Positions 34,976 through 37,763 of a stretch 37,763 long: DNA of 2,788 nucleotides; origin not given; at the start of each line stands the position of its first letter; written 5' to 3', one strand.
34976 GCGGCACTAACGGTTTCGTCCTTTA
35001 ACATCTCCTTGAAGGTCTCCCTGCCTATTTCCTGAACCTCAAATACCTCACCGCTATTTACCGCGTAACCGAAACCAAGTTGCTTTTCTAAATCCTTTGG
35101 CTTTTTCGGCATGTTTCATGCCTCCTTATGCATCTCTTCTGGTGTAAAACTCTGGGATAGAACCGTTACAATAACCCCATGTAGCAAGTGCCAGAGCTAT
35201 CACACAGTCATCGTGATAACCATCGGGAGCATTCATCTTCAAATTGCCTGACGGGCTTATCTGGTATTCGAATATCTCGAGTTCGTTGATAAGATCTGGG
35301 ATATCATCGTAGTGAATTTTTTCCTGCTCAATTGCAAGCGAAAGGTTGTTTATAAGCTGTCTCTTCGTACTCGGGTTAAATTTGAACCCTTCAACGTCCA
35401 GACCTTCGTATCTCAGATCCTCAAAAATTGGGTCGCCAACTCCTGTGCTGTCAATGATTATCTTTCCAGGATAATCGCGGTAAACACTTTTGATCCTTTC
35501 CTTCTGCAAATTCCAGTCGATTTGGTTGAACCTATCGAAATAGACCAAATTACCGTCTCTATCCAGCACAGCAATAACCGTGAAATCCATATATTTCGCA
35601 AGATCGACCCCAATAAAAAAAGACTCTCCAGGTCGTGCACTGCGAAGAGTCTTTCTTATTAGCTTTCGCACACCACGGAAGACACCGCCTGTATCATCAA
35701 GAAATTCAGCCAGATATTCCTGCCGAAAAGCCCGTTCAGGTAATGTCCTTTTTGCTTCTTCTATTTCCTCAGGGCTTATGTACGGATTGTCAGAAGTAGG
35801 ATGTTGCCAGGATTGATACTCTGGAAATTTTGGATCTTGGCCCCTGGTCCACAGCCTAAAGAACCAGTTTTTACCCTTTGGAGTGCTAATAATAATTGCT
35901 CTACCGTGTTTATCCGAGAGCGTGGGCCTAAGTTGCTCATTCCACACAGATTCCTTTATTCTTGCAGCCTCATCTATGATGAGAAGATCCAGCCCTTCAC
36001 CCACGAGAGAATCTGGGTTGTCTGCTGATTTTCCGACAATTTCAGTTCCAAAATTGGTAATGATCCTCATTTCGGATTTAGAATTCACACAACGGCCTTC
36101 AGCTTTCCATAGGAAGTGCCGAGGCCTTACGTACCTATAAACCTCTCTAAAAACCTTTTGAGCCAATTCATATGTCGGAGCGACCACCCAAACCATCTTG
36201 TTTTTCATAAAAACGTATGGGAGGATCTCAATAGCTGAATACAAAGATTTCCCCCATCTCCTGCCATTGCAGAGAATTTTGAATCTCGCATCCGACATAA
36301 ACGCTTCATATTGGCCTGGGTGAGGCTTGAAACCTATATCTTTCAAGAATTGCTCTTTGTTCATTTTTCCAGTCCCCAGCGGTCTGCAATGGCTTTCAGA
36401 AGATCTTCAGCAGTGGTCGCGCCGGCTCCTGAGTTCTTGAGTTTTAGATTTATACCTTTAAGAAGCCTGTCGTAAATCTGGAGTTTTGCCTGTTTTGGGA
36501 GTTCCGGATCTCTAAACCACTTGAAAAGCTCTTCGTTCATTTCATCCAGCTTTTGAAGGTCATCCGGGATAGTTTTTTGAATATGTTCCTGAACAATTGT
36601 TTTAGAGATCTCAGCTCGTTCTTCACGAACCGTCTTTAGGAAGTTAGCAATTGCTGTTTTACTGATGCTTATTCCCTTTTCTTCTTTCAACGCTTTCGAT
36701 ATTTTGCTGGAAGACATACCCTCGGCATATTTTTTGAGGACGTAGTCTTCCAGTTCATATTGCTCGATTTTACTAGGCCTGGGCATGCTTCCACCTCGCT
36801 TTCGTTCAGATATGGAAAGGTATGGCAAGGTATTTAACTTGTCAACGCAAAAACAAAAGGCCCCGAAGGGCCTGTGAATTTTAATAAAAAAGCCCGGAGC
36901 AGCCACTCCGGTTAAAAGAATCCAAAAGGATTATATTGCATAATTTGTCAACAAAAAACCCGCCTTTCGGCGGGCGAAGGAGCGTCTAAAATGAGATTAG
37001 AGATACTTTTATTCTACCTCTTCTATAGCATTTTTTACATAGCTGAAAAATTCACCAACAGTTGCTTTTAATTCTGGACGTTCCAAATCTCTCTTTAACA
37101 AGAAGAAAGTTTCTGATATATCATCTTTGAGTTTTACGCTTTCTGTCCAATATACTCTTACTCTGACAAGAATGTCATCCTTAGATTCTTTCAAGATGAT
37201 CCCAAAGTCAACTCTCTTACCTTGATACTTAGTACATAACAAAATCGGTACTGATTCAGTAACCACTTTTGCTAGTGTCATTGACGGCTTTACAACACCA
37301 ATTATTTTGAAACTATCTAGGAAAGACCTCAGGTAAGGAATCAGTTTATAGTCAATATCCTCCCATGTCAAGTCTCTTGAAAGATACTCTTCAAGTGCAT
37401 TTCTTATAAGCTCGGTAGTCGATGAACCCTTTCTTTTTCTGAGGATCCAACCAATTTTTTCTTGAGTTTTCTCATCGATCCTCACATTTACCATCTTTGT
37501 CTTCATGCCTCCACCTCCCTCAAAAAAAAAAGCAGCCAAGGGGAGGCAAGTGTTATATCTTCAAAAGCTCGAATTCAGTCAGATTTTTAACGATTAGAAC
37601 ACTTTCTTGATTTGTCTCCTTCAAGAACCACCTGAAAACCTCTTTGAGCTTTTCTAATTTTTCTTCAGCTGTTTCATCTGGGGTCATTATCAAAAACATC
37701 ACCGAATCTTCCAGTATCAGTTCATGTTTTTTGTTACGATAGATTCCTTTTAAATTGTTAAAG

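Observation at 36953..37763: Insulated two-gene cassette (107-aa unknown protein plus RHH-domain protein) with its own consensus promoter, spanning the circular junction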

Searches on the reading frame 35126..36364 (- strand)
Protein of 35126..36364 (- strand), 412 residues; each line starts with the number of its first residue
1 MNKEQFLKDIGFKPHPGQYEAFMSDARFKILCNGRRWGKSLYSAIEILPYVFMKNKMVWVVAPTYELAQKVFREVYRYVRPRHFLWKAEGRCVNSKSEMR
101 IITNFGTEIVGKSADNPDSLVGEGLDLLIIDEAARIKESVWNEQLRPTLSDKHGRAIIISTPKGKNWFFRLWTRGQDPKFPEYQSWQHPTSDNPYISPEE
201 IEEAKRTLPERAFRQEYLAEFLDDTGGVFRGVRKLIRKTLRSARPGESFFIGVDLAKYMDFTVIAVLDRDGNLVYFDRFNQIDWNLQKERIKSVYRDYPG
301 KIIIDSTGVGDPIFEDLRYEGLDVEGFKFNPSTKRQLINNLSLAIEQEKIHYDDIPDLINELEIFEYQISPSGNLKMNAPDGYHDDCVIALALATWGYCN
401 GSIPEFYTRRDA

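Call 27: search_protein_families(library=pfam, proteins=[window:35126-36364:-], max_evalue=0.01)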
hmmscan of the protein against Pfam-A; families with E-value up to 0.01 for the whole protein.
window:35126-36364:- (412 aa): 6 families
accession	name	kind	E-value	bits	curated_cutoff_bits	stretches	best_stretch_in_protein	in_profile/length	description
PF03237.21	Terminase_6N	-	5.5e-18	65.8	22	1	32-231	3-210/215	Terminase large subunit, T4likevirus-type, N-terminal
PF17289.8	Terminase_6C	-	4.3e-07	30.5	22.6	1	251-393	1-150/155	Terminase RNaseH-like domain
PF03354.21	TerL_ATPase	-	1.2e-06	28.8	23.7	1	34-161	29-160/178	Terminase large subunit, ATPase domain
PF04466.19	Terminase_3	-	6e-06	26.4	23.2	1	27-205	3-187/201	Phage terminase large subunit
PF00270.35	DEAD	-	0.00018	21.7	26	1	38-151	26-144/167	DEAD/DEAH box helicase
PF05127.21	NAT10_TcmA_helicase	-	0.00021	21.6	22.7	1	37-144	8-109/176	RNA cytidine acetyltransferase NAT10/TcmA, helicase domain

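Call 77: search_dna_similar(query=window:35126-36364:-, collection=phages, mode=protein, max_rows=8)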
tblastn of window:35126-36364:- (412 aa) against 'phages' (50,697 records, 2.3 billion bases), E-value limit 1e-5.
Records with a match: 2988; places in all: 2991; records where one place covers at least 80% of the query: 1778.
Best place of each record, by identity: <60% 2988.
By first word of the organism name: Escherichia 763; Vibrio 389; Synechococcus 374; Salmonella 293; Klebsiella 251; Shigella 87; Mycobacterium 72; Acinetobacter 70; Cyanophage 60; Enterobacteria 48; and 82 more.
By host as written in the record: - 683; Escherichia coli 323; Synechococcus 107; Klebsiella pneumoniae 63; Mycobacterium smegmatis mc2 155 44; Salmonella enterica subsp. enterica serovar Enteritidis PT1 39; Synechococcus sp. 38; Vibrio harveyi BAA-1116 36; and 591 more.
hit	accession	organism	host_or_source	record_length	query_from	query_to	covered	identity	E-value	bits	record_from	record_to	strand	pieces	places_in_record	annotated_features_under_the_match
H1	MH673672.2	Thermus phage phiFa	Thermus thermophilus HB27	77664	6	396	95%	37.2%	3e-72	251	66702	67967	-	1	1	terminase large subunit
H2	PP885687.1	Tunturiibacter phage Tunturi_4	Tunturiibacter empetritectus M8UP27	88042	22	397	91%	37.0%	3e-71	249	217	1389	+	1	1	terminase large subunit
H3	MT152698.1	Halorubrum phage Hardycor1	Halorubrum coriense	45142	12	394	93%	35.3%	4e-62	222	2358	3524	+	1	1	terL: large subunit terminase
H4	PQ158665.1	Thermus phage P23-45_stolb2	Thermus thermophilus HB8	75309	3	394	95%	34.4%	5e-60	216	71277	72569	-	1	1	TerL protein | TerS protein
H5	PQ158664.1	Thermus phage P23-45_stolb1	Thermus thermophilus HB8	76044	3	394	95%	34.4%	5e-60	216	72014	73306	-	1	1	TerL protein | TerS protein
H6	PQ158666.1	Thermus phage P23-45_stolb3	Thermus thermophilus HB8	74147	3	394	95%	34.2%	2e-60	217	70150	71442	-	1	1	TerL protein | TerS protein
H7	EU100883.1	Thermus phage P23-45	Thermus thermophilus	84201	3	394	95%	34.2%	2e-61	220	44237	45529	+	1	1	terminase large subunit | hypothetical protein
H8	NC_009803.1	Thermus phage P23-45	Thermus thermophilus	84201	3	394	95%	34.2%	2e-61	220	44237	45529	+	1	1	terminase large subunit | terminase small subunit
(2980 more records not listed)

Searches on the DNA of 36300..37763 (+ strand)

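Call 9: search_dna_similar(query=window:36300-37763:+, collection=phages, mode=distant, max_rows=15)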
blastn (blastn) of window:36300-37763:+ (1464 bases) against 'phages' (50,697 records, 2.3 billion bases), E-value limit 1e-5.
No match.
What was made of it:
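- Tried and rejected: blastn of the region against GenBank phages gave no match (call 9).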

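Call 79: search_rna_families(source=window, start=36300, end=37763, threshold=evalue, max_evalue=1)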
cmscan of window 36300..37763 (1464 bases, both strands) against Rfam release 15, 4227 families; matches with E-value up to 1: 3.
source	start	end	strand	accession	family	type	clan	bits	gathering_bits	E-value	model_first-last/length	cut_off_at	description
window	36950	37063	-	RF00513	Trp_leader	Cis-reg; leader;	-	19.4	41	0.63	1-100/100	no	Tryptophan operon leader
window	36884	36977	-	RF02837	anti-hemB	Gene; sRNA;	-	18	49.5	0.29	1-81/81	no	Burkholderia RNA 7 (anti-hemB)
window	36843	36907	-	RF00519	suhB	Gene; sRNA;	CL00108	17.9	41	0.92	1-77/77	no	Makes More Granules Regulator RNA (mmgR)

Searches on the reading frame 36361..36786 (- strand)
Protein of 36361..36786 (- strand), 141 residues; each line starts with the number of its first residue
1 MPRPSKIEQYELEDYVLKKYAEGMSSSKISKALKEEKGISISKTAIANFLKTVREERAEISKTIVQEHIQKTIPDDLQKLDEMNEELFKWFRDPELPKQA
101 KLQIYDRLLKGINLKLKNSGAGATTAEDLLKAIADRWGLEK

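Call 27: search_protein_families(library=pfam, proteins=[window:36361-36786:-], max_evalue=0.01)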
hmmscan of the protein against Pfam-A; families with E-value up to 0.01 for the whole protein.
window:36361-36786:- (141 aa): 5 families
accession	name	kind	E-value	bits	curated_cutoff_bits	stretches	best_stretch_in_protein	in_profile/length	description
PF23159.1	WH_Rok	-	4.6e-05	23.9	27.6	1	16-63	8-53/58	Repressor Rok winged helix domain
PF00872.24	Transposase_mut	-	8.6e-05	22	21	1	9-59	100-150/379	Transposase, Mutator family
PF19930.4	DUF6393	-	0.0022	19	26.9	0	3-58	9-62/96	Family of unknown function (DUF6393)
PF10595.14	FAM161A_B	-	0.0028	17.1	29.9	1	51-110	11-67/364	Protein FAM161A/B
PF19131.5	DUF5814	-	0.0032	17.6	25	0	10-52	75-117/148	Family of unknown function (DUF5814)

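Call 73: find_related_loci(query=window:36361-36786:-, collection=viral_contigs, flank=4000)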
Query window:36361-36786:- (141 aa) in viral_contigs; peptide patterns used: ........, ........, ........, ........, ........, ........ (x = any residue, [..] = any of these).
30 stretches matched a pattern; 1 encode a relative of the query (tblastn E <= 1e-3); 1 distinct loci.
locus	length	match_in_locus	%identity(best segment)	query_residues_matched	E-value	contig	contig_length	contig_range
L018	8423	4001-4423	89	1-141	5e-83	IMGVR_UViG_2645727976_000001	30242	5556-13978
